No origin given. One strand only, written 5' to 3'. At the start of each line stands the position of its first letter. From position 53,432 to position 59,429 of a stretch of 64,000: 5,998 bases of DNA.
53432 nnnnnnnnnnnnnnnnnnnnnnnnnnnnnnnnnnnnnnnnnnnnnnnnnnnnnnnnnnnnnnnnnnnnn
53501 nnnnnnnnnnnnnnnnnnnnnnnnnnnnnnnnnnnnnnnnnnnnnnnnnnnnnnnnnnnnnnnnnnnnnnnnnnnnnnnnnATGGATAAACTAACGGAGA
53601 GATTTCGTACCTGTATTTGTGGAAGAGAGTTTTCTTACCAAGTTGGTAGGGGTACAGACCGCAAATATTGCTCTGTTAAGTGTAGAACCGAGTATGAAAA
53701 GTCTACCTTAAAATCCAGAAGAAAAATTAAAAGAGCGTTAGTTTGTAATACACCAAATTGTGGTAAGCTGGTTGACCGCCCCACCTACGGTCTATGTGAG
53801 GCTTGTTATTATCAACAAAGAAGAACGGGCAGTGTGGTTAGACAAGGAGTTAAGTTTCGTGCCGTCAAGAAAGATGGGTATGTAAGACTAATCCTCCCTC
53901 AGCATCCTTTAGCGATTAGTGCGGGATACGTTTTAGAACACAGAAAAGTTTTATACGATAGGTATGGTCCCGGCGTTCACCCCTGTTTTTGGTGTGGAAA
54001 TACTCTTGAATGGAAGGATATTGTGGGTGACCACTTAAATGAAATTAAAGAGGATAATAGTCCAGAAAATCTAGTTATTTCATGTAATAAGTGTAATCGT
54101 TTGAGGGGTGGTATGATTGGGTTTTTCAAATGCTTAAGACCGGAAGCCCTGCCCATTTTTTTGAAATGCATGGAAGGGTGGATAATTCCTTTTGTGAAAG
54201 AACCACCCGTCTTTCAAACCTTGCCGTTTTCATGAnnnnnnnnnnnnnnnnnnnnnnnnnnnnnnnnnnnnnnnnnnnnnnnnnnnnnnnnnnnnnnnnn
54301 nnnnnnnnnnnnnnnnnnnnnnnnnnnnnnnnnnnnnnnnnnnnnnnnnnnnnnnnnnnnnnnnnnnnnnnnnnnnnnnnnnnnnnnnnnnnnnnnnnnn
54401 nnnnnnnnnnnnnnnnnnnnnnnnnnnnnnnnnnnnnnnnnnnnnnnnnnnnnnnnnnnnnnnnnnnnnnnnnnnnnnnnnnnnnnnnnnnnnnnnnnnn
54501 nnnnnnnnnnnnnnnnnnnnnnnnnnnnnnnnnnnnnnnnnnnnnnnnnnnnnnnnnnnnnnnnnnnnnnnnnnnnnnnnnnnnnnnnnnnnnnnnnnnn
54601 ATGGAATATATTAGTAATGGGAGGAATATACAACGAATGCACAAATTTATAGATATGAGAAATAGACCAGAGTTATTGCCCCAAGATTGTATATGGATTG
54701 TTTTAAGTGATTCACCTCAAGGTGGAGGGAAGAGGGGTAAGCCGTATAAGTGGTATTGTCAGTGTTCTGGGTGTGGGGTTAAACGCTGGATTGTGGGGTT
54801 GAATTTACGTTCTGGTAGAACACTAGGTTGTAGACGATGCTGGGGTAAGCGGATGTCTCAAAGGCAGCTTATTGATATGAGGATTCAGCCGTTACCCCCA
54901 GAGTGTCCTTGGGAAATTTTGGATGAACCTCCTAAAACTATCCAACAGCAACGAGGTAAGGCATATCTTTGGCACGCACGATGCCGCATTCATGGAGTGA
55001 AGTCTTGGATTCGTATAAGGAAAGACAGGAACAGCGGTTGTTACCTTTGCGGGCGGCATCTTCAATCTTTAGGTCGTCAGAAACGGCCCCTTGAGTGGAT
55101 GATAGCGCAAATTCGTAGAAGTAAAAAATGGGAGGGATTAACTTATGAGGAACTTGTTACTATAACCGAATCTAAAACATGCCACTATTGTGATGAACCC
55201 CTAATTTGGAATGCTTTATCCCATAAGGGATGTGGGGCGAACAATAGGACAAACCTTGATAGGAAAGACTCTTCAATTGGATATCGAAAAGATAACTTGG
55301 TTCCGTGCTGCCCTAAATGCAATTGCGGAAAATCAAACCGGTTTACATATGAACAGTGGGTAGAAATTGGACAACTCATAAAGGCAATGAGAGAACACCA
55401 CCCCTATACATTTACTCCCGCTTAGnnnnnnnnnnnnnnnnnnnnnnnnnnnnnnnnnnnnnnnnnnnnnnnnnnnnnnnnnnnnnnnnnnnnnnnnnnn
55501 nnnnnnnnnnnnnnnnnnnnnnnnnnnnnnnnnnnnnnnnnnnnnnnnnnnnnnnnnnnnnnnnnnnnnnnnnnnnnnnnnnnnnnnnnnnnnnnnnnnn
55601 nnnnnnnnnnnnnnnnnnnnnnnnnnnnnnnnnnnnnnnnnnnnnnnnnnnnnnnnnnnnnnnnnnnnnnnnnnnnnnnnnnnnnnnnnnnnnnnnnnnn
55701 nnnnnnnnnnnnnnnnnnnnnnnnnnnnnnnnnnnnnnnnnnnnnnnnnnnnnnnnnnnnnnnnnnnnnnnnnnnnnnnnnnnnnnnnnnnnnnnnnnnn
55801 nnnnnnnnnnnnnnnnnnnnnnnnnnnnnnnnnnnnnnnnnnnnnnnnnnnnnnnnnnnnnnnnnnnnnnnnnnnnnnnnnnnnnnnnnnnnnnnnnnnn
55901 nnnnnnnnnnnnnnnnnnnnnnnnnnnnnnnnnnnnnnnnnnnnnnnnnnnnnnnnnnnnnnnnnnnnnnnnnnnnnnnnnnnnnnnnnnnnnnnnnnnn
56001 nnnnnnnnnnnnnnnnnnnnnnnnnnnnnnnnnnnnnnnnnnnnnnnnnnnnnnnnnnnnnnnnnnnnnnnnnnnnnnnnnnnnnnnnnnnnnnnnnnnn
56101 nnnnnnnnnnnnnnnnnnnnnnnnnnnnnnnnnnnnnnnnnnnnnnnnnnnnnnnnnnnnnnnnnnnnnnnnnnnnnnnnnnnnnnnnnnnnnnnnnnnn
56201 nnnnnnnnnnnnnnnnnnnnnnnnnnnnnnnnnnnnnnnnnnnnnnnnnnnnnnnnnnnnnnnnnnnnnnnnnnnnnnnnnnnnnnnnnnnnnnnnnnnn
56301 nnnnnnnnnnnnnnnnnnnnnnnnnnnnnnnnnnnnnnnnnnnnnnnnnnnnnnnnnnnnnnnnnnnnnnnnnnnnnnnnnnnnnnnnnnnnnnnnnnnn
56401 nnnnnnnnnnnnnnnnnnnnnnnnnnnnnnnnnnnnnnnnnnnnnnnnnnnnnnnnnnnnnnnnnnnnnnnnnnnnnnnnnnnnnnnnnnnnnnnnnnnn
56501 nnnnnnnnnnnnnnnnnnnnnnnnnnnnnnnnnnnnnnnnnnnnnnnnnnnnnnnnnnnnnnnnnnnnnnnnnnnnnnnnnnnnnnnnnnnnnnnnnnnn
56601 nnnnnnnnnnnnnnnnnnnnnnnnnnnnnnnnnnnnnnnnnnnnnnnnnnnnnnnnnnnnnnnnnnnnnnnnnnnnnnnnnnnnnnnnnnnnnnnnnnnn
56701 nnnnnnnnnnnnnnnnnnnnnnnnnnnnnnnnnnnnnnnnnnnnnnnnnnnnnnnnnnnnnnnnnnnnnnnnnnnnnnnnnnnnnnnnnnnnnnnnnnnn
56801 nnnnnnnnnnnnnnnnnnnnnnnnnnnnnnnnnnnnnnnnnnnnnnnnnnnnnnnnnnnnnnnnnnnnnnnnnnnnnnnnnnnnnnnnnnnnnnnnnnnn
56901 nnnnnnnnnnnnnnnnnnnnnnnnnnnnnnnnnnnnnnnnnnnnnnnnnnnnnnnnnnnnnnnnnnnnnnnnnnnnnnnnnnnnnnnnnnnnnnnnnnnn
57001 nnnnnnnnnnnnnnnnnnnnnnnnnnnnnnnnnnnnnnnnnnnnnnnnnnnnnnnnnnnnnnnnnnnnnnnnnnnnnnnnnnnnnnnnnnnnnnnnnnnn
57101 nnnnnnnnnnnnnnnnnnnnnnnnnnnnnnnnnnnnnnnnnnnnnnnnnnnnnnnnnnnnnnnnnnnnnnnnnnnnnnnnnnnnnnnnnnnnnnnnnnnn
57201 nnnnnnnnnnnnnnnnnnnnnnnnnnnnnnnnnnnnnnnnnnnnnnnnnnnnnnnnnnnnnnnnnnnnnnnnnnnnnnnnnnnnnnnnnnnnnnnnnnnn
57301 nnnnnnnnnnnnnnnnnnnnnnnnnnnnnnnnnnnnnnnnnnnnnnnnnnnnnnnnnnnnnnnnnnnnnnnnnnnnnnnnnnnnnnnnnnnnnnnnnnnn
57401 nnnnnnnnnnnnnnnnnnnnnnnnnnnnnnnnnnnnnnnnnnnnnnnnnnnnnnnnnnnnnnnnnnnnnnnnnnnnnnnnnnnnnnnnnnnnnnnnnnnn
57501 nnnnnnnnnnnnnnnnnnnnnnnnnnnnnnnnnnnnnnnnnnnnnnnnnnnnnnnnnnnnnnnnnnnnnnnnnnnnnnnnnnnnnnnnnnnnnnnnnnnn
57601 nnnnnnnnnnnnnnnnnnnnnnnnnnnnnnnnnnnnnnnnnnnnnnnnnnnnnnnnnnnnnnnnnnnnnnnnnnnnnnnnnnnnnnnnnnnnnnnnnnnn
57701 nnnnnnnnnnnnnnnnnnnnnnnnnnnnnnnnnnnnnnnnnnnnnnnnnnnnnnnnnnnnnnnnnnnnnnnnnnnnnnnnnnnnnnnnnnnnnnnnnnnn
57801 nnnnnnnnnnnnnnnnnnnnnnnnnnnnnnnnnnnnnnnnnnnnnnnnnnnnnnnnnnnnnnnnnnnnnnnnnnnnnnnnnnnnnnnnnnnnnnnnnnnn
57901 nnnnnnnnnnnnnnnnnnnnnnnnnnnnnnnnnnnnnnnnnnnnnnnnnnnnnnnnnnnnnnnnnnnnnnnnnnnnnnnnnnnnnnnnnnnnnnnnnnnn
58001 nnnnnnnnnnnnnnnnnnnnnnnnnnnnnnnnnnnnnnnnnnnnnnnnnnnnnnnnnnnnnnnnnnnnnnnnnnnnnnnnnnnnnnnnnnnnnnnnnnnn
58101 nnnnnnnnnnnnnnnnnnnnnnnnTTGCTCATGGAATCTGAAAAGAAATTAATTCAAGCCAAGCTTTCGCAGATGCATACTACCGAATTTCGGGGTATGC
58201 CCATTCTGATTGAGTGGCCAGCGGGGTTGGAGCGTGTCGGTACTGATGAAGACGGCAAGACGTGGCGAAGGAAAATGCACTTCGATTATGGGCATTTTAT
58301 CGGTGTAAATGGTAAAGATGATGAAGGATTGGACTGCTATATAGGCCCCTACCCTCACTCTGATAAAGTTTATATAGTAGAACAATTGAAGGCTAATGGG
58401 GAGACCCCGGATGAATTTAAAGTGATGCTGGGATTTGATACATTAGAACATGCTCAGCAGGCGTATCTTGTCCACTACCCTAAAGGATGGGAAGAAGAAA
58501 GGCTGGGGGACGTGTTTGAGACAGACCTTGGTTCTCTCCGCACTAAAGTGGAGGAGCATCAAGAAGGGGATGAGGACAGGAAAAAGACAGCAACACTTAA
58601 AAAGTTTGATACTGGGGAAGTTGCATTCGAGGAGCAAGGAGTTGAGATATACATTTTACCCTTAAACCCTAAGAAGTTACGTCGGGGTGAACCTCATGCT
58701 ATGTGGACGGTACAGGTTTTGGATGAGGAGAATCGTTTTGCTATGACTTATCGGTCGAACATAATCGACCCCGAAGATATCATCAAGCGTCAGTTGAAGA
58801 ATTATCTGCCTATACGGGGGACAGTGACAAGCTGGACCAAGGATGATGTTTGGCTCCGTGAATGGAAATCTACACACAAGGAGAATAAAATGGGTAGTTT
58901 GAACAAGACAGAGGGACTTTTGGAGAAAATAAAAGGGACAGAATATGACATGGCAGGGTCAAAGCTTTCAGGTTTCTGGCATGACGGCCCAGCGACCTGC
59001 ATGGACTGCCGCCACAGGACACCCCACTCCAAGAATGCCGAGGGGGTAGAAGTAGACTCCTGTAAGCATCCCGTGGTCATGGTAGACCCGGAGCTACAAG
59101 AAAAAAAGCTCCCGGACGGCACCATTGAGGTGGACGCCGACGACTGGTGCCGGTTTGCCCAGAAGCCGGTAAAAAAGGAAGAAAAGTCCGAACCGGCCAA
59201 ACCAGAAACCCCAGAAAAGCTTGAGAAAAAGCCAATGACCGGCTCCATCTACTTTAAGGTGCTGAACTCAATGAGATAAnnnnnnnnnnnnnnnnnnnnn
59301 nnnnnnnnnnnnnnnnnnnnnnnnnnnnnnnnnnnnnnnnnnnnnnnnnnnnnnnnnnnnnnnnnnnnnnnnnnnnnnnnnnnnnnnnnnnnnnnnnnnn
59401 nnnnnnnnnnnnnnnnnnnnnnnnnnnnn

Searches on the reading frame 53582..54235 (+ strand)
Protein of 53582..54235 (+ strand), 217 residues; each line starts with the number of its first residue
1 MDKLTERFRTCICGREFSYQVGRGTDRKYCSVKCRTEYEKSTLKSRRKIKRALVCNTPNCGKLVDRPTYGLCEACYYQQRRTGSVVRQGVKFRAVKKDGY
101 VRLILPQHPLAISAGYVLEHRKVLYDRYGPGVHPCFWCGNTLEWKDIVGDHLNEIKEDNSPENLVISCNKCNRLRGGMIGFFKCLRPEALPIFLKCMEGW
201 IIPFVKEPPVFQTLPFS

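Call 17: search_protein_families(library=pfam, proteins=[window:53582-54235:+], max_evalue=0.01)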
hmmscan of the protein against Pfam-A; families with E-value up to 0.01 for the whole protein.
window:53582-54235:+ (217 aa): 1 family
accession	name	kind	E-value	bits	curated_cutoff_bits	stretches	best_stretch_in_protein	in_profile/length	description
PF01844.29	HNH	-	0.0014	19.1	21.4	1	135-174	1-43/47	HNH endonuclease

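Call 33: search_protein_families(library=phrogs, proteins=[window:53582-54235:+], max_evalue=0.01)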
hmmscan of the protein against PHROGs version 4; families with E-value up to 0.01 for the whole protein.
window:53582-54235:+ (217 aa): 12 families
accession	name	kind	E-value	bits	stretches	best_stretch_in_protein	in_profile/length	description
phrog_4160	-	unknown function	1.3e-17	65.3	1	50-176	4-120/178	-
phrog_9443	-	DNA, RNA and nucleotide metabolism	6.6e-16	59.5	1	90-173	53-140/170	HNH endonuclease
phrog_1271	-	DNA, RNA and nucleotide metabolism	6.1e-15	56.5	1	13-185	183-325/361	HNH endonuclease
phrog_10730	-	DNA, RNA and nucleotide metabolism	3.1e-08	34.6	1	92-168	68-133/234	HNH endonuclease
phrog_20891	-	DNA, RNA and nucleotide metabolism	8.3e-08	33.1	1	21-166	50-192/219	HNH endonuclease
phrog_2118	-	DNA, RNA and nucleotide metabolism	0.00011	22.9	1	135-176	179-222/301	HNH endonuclease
phrog_26098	-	unknown function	0.00041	20.8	1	134-176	136-184/463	-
phrog_1035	-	DNA, RNA and nucleotide metabolism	0.00076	20.4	1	133-178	160-213/271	endonuclease VII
phrog_5718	-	DNA, RNA and nucleotide metabolism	0.0044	17.1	1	119-178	118-176/394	HNH endonuclease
phrog_16726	-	DNA, RNA and nucleotide metabolism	0.0059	17.4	1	133-177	94-142/308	HNH endonuclease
phrog_7545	-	DNA, RNA and nucleotide metabolism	0.0066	17.7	0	94-169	62-126/160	HNH endonuclease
phrog_16925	-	unknown function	0.0083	17.3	0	13-51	11-49/151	-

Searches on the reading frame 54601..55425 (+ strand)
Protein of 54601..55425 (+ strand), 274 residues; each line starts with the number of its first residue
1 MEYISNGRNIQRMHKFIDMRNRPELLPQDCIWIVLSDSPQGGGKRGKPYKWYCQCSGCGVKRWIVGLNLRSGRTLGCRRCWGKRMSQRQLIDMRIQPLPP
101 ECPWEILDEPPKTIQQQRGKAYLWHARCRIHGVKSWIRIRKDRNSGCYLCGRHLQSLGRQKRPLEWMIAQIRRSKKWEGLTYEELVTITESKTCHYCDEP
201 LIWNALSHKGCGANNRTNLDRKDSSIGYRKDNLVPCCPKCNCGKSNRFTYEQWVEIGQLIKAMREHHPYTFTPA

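Call 90: search_protein_families(library=phrogs, proteins=[window:54601-55425:+], max_evalue=0.001)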
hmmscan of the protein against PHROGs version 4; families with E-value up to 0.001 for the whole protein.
window:54601-55425:+ (274 aa): 3 families
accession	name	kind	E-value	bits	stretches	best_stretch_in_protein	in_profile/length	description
phrog_1035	-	DNA, RNA and nucleotide metabolism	2.5e-08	35.1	1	54-251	65-217/271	endonuclease VII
phrog_3118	-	DNA, RNA and nucleotide metabolism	5.2e-06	27.1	1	180-242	34-94/287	HNH endonuclease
phrog_3322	-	DNA, RNA and nucleotide metabolism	1e-05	26.5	1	160-248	46-137/162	endonuclease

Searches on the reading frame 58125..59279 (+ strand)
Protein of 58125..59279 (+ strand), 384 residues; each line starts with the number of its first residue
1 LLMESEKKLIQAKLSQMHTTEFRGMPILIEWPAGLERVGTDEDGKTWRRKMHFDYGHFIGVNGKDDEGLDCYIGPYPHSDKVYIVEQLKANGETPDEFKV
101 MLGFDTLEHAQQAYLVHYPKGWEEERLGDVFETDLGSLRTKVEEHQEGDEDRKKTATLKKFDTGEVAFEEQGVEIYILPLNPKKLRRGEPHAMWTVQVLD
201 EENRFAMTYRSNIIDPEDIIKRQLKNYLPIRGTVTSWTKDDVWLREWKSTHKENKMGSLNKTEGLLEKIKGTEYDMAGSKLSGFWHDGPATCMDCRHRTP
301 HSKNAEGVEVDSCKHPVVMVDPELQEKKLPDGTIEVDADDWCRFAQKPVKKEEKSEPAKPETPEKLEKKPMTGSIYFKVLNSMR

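Call 12: search_protein_families(library=phrogs, proteins=[window:58125-59279:+], max_evalue=0.001)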
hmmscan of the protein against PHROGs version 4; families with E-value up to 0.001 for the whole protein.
window:58125-59279:+ (384 aa): 10 families
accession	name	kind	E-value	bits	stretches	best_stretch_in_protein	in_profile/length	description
phrog_4660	-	head and packaging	2.2e-25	90.1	1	5-144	622-755/765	minor head protein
phrog_4272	-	unknown function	9e-23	81.6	1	8-140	125-253/764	-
phrog_30335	-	unknown function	1.8e-22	79.3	1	21-123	774-876/2900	-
phrog_37402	-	unknown function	1.3e-19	69.8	1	16-148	1110-1245/2639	-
phrog_10089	-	moron, auxiliary metabolic gene and host takeover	1.7e-17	62.5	1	21-151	901-1031/4647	DarB-like antirestriction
phrog_33607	-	unknown function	5.3e-17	63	1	26-124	117-212/287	-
phrog_20705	-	head and packaging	1.5e-16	60.9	1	22-143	35-155/690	virion structural protein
phrog_5143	-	unknown function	2e-15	56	1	18-142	725-849/2204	-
phrog_938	-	lysis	7.4e-15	54.1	1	22-140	1514-1634/2185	endolysin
phrog_29900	-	unknown function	6.8e-11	41.7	1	25-123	785-885/1028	-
